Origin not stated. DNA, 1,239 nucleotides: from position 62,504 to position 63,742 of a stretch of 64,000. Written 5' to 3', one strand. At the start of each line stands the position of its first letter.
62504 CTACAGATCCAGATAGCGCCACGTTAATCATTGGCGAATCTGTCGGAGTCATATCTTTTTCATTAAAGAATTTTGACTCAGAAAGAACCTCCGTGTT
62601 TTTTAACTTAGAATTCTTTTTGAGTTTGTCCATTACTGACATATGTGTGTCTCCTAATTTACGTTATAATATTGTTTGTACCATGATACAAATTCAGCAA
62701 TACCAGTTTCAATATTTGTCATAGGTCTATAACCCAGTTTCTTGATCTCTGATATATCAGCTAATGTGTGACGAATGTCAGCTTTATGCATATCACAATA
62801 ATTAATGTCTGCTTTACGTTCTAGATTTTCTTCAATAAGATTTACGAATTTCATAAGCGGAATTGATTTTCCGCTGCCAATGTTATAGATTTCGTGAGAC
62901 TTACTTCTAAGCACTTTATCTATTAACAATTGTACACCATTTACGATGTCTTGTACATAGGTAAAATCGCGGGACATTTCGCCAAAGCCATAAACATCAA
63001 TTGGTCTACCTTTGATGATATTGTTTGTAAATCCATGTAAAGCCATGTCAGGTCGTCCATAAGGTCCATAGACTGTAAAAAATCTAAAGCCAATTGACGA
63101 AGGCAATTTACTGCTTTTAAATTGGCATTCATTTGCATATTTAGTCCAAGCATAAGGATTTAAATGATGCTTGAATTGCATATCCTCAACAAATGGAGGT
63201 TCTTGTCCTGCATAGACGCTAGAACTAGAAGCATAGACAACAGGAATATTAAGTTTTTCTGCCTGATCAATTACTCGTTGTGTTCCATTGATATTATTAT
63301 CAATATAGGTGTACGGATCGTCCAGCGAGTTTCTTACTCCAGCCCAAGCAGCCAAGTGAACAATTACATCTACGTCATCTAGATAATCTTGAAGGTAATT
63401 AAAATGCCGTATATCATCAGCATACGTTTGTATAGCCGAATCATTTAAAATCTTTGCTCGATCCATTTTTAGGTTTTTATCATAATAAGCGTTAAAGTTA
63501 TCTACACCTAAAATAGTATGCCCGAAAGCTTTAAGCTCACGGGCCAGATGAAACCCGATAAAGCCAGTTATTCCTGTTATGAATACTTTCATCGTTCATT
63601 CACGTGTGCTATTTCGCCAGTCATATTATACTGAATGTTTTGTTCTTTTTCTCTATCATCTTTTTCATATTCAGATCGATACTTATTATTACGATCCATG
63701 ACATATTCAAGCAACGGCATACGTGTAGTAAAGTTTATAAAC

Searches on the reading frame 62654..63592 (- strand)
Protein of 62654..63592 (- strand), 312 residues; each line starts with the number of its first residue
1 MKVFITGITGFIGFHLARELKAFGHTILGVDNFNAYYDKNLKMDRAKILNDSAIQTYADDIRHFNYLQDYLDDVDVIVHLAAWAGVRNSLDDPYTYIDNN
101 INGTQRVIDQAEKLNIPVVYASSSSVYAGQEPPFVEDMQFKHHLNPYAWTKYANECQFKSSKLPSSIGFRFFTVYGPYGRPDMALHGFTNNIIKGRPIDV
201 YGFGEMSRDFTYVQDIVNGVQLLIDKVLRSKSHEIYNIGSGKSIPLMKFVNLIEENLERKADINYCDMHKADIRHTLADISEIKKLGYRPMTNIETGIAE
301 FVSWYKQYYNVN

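Call 44: search_protein_families(library=pfam, proteins=[window:62654-63592:-], max_evalue=0.01)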
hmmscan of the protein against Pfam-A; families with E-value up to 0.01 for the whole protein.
window:62654-63592:- (312 aa): 6 families
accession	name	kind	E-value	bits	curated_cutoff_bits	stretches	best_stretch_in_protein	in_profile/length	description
PF01370.27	Epimerase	-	1.5e-45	156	20.9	1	3-239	1-240/240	NAD dependent epimerase/dehydratase family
PF16363.11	GDP_Man_Dehyd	-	1.2e-35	124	27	1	4-300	1-331/332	GDP-mannose 4,6 dehydratase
PF01073.25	3Beta_HSD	-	2.6e-15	56.7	22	1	5-218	2-223/280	3-beta hydroxysteroid dehydrogenase/isomerase family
PF04321.23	RmlD_sub_bind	-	2.6e-14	53.4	27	1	1-263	1-238/287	RmlD substrate binding domain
PF02719.21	Polysacc_synt_2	-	2.1e-11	44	20.2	1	3-119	1-123/293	Polysaccharide biosynthesis protein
PF07993.18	NAD_binding_4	-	6.8e-08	32.4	20.1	1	68-152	83-182/258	Male sterility protein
